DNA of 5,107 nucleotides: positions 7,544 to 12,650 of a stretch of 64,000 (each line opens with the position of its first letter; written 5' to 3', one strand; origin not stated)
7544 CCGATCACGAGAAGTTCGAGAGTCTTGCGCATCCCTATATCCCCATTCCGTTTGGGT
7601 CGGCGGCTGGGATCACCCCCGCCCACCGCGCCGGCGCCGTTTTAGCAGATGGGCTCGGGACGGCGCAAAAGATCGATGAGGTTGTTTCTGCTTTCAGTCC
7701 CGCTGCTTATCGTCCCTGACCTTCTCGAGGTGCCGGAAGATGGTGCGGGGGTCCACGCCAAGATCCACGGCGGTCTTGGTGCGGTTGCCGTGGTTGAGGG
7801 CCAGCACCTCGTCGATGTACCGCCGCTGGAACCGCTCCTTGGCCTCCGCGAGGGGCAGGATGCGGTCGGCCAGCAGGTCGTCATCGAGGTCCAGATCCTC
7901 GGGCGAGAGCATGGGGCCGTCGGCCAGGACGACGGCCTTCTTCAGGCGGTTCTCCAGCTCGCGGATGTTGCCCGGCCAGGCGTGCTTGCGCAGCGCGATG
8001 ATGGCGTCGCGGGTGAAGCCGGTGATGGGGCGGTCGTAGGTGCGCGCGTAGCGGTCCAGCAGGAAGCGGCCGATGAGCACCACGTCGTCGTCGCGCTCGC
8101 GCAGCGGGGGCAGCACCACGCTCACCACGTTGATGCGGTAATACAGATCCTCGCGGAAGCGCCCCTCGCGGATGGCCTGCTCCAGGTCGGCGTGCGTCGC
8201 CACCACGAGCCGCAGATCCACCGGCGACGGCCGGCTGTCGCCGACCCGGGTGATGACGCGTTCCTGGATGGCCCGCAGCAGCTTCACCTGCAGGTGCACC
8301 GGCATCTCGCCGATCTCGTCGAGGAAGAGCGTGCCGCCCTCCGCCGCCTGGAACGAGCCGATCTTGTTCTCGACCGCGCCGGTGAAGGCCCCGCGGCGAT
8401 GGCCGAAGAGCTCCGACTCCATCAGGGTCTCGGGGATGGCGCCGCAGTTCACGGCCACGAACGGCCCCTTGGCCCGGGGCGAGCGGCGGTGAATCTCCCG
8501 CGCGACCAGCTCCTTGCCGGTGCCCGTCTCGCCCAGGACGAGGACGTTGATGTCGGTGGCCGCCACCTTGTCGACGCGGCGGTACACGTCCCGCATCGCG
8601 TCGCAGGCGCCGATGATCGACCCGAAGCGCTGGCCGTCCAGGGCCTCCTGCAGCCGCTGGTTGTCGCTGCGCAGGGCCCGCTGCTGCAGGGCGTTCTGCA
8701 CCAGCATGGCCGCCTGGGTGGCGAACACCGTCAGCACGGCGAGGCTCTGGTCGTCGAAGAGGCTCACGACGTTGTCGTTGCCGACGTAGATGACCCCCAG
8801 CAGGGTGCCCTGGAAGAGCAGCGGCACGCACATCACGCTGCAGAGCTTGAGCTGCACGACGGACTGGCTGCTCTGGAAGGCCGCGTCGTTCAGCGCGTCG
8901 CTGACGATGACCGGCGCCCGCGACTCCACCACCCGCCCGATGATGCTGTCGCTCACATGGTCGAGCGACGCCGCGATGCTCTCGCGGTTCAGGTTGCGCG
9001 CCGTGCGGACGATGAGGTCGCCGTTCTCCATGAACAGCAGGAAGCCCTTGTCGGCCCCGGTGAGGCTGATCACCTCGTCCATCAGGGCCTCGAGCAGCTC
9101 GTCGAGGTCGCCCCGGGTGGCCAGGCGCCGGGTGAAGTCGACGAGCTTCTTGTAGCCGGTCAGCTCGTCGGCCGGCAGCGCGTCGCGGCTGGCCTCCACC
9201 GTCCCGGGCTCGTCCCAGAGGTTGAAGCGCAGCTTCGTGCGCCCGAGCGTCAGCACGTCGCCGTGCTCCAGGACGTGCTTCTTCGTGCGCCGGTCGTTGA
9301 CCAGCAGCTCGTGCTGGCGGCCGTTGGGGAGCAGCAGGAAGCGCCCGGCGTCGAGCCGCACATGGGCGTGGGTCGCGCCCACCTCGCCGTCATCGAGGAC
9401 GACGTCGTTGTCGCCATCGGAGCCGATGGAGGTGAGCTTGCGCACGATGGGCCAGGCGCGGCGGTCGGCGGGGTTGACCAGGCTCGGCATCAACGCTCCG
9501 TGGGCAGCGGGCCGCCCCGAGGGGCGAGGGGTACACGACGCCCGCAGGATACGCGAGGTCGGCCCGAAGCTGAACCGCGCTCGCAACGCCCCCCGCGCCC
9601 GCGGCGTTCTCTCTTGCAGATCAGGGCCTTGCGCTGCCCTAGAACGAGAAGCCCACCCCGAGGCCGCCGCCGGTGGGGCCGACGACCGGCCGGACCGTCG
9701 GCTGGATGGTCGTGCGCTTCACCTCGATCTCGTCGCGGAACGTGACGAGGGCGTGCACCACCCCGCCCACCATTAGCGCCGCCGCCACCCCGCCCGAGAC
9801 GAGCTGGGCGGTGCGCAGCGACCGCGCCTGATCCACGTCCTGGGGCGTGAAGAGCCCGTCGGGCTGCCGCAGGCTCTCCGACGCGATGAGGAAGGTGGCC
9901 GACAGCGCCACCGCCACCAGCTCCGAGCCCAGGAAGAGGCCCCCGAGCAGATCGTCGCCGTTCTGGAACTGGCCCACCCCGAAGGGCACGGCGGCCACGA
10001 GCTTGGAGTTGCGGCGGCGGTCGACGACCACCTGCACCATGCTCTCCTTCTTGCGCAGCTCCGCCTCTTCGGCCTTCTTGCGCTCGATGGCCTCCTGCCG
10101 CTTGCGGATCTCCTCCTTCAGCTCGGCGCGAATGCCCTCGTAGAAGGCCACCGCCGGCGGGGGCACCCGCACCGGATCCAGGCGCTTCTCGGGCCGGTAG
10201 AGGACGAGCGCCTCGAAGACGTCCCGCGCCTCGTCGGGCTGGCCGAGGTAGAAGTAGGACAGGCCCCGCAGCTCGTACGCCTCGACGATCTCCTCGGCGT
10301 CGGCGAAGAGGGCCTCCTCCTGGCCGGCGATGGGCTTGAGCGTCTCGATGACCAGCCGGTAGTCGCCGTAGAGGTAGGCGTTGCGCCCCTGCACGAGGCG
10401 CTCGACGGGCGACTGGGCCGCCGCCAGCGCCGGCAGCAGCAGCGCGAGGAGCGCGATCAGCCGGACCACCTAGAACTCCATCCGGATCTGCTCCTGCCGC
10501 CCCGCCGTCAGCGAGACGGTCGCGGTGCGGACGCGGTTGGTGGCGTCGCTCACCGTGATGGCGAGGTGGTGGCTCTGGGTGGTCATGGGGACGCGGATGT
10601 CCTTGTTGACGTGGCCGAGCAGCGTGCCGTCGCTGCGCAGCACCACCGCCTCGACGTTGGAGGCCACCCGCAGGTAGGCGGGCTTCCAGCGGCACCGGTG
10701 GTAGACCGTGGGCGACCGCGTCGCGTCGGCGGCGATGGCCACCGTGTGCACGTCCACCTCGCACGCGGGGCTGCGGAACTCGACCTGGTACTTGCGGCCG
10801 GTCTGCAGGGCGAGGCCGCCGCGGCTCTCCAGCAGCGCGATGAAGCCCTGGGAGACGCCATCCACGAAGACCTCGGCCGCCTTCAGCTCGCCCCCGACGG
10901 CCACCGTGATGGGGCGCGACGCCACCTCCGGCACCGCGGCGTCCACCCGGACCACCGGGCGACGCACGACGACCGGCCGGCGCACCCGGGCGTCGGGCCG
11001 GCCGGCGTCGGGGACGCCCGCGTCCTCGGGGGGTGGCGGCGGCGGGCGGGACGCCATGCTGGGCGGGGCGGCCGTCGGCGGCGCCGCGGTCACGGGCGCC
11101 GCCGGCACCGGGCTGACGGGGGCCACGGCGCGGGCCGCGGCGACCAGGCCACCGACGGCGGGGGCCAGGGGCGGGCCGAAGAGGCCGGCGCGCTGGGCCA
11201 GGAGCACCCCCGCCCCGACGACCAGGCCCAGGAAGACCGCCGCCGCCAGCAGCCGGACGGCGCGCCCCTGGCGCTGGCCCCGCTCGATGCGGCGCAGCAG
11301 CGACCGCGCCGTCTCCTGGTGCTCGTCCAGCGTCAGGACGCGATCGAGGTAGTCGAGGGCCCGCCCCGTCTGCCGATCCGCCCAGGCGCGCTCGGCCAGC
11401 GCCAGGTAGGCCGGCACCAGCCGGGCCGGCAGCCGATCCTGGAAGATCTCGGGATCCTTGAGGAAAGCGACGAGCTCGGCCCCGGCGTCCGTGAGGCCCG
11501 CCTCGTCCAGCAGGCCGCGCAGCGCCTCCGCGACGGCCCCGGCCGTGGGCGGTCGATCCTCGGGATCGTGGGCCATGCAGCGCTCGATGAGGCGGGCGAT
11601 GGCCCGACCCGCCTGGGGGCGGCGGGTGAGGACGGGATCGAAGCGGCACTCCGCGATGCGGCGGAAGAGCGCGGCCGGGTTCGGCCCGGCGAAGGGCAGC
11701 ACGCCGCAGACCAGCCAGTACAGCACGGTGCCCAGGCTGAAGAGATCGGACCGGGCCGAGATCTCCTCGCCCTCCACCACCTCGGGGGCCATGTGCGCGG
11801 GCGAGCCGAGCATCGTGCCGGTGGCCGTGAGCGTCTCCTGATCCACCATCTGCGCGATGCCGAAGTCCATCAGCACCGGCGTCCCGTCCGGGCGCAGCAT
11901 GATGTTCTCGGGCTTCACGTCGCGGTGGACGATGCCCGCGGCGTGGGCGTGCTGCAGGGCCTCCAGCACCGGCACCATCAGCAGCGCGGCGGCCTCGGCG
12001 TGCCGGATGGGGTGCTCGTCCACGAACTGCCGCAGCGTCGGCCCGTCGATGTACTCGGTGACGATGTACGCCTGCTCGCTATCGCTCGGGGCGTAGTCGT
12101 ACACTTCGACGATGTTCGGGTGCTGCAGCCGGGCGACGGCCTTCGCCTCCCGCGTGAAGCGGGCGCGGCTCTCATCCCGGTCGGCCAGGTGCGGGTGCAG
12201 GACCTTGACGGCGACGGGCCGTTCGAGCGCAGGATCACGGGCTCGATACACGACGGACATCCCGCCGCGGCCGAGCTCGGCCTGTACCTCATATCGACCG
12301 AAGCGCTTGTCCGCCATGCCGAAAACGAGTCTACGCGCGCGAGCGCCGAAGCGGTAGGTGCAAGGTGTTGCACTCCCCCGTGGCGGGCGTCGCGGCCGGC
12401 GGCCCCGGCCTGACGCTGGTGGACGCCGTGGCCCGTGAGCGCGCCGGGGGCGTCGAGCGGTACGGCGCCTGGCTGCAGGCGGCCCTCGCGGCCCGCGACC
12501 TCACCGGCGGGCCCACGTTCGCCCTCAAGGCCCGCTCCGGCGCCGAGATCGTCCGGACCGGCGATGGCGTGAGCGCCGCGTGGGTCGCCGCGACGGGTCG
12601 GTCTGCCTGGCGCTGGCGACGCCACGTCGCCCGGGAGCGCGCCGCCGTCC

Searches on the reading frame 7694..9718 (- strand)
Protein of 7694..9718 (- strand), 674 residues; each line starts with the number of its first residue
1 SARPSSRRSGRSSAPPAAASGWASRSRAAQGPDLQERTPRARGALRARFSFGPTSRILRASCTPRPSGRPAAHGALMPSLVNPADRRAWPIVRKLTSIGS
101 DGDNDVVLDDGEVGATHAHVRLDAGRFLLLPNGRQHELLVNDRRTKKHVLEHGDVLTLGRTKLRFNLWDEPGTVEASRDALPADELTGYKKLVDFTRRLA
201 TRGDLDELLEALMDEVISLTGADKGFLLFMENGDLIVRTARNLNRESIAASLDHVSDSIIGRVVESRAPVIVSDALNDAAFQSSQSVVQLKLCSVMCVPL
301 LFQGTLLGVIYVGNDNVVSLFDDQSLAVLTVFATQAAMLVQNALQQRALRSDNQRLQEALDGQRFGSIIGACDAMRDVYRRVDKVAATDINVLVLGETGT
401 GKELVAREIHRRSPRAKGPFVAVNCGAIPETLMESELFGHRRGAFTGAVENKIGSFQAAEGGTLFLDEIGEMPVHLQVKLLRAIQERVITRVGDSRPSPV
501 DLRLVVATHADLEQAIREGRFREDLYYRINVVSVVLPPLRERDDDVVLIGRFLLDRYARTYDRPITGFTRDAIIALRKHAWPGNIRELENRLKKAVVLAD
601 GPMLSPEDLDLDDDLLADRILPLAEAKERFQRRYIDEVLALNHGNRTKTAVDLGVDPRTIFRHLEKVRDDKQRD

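Call 66: search_protein_families(library=pfam, proteins=[window:7694-9718:-], max_evalue=0.0001)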
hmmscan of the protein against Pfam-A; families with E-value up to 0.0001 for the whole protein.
window:7694-9718:- (674 aa): 10 families
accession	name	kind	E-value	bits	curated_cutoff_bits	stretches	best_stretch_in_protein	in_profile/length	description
PF00158.32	Sigma54_activat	-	7e-73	244.3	20.2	1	368-534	1-167/168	Sigma-54 interaction domain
PF14532.12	Sigma54_activ_2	-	9.6e-21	74.9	25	1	369-539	1-138/138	Sigma-54 interaction domain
PF25601.1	AAA_lid_14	-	3.5e-19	68.9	27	1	540-610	1-71/87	AAA+ ATPase lid domain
PF13185.12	GAF_2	-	1.2e-18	68.1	28.6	1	204-340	3-135/136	GAF domain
PF01590.32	GAF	-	2.6e-17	64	22.4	1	204-338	1-131/133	GAF domain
PF16697.10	Yop-YscD_cpl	-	2e-11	44.5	33.2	1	95-166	18-91/94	Inner membrane component of T3SS, cytoplasmic domain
PF00498.31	FHA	-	2.2e-10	41.3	20.7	1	96-159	1-67/67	FHA domain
PF13492.12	GAF_3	-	4e-09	37.4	27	1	204-342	1-129/129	GAF domain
PF07728.20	AAA_5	-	5.4e-07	30.1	22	1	391-498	1-104/139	AAA domain (dynein-related subfamily)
PF02954.25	HTH_8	-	7.8e-06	26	22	1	628-666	3-41/42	Bacterial regulatory protein, Fis family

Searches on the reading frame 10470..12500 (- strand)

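Call 66: search_protein_families(library=pfam, proteins=[window:10470-12500:-], max_evalue=0.0001)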
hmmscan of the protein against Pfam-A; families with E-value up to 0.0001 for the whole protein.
window:10470-12500:- (676 aa): 5 families
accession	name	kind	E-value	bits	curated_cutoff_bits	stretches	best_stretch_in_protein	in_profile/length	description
PF00069.31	Pkinase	-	2.7e-51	174.9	31.7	1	70-320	1-255/263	Protein kinase domain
PF07714.23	PK_Tyr_Ser-Thr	-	8.8e-35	120.7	23.1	1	72-318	3-250/258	Protein tyrosine and serine/threonine kinase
PF03109.22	ABC1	-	1.1e-09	38.2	22.9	1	118-224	123-222/244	ABC1 atypical kinase-like domain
PF17667.7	Pkinase_fungal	-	1.6e-06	27.6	24.1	1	178-263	295-386/387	Fungal protein kinase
PF14531.12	Kinase-like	-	3.8e-06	26.8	25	1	167-316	143-289/289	Kinase-like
